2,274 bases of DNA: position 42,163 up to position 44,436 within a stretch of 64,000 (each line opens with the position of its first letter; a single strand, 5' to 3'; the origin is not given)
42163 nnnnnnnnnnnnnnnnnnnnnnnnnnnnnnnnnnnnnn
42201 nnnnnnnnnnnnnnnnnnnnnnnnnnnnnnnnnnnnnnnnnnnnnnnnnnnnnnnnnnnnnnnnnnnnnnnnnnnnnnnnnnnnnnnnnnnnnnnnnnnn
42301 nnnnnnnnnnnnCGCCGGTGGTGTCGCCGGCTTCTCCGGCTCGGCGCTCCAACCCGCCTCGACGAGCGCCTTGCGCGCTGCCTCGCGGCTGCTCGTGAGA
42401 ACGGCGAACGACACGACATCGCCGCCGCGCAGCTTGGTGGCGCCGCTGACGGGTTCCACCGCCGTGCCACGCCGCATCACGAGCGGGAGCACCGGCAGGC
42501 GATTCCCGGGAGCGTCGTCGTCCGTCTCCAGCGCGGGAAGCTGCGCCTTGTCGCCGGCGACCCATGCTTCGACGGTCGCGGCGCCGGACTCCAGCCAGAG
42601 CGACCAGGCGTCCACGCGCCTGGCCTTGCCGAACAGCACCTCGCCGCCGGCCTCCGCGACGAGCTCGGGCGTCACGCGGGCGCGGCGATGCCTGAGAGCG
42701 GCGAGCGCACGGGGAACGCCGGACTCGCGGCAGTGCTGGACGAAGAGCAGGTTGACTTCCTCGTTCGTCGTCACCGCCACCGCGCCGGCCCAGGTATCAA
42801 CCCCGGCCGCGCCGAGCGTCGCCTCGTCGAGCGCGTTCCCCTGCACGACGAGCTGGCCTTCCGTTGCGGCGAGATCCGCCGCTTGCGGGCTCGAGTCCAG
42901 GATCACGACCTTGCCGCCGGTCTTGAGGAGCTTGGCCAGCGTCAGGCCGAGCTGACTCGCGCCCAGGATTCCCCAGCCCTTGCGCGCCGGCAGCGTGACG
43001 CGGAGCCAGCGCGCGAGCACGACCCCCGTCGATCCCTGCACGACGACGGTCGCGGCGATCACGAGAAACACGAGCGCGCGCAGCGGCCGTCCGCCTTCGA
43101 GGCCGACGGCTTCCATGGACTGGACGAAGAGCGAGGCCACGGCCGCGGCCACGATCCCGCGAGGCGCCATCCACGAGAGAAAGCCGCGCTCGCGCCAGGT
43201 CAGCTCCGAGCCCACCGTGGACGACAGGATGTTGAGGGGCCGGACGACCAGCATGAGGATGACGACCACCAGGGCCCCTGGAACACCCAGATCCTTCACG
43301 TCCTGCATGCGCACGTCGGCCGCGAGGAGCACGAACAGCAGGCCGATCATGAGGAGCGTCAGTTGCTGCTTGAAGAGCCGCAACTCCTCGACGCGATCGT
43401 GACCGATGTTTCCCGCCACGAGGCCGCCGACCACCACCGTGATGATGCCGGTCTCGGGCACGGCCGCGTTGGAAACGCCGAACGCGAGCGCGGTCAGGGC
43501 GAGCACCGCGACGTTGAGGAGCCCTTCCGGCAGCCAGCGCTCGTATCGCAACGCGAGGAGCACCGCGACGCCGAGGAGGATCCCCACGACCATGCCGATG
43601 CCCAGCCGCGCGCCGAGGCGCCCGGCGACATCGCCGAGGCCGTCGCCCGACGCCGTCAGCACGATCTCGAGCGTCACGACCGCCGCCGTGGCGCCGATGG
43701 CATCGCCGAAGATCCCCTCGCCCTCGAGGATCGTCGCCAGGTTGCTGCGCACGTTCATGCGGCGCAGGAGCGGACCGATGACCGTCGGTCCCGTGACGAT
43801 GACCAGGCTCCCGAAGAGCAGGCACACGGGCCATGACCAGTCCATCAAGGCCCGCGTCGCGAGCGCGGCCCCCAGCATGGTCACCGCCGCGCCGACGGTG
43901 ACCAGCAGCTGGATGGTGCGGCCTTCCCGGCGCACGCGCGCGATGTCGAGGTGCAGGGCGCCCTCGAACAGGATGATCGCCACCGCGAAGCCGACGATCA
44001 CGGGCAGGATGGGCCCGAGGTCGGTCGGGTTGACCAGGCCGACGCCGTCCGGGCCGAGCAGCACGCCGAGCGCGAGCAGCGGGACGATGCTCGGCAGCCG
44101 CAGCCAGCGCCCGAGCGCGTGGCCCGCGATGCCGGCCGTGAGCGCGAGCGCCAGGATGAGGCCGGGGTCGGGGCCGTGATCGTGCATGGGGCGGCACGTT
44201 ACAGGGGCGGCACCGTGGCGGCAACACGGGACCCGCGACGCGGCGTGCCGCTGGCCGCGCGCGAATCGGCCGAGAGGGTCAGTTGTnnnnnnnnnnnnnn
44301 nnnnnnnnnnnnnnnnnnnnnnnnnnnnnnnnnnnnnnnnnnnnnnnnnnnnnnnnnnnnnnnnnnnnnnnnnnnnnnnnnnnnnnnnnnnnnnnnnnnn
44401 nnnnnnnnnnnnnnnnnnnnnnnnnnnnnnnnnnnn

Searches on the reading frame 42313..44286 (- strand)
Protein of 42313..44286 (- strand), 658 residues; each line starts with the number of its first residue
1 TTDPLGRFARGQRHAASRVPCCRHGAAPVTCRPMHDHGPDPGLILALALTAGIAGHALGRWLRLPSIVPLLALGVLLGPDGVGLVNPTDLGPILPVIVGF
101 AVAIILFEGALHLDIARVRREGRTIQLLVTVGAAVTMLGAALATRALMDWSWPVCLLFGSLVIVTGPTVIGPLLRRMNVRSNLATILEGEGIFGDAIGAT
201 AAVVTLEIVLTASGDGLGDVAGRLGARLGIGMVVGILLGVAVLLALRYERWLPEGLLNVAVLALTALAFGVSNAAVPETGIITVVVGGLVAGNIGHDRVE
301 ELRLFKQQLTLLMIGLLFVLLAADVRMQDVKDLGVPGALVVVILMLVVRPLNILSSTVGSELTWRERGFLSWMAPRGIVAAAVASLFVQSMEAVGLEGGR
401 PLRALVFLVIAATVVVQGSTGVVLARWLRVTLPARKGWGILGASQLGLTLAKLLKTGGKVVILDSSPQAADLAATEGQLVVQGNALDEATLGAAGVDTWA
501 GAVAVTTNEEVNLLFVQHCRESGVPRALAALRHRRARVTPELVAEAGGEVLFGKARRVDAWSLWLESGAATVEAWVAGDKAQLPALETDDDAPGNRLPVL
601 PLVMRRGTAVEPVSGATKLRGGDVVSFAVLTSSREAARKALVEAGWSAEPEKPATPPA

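Call 40: search_protein_families(library=pfam, proteins=[window:42313-44286:-], max_evalue=0.00001)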
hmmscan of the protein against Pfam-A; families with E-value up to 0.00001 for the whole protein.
window:42313-44286:- (658 aa): 2 families
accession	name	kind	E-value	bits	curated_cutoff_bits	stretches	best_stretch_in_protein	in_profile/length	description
PF00999.27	Na_H_Exchanger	-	1e-43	150.1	26.2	1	47-426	3-374/375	Sodium/hydrogen exchanger, transmembrane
PF02254.24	TrkA_N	-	4.8e-16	59.6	23.8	1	440-532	3-97/116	TrkA-N domain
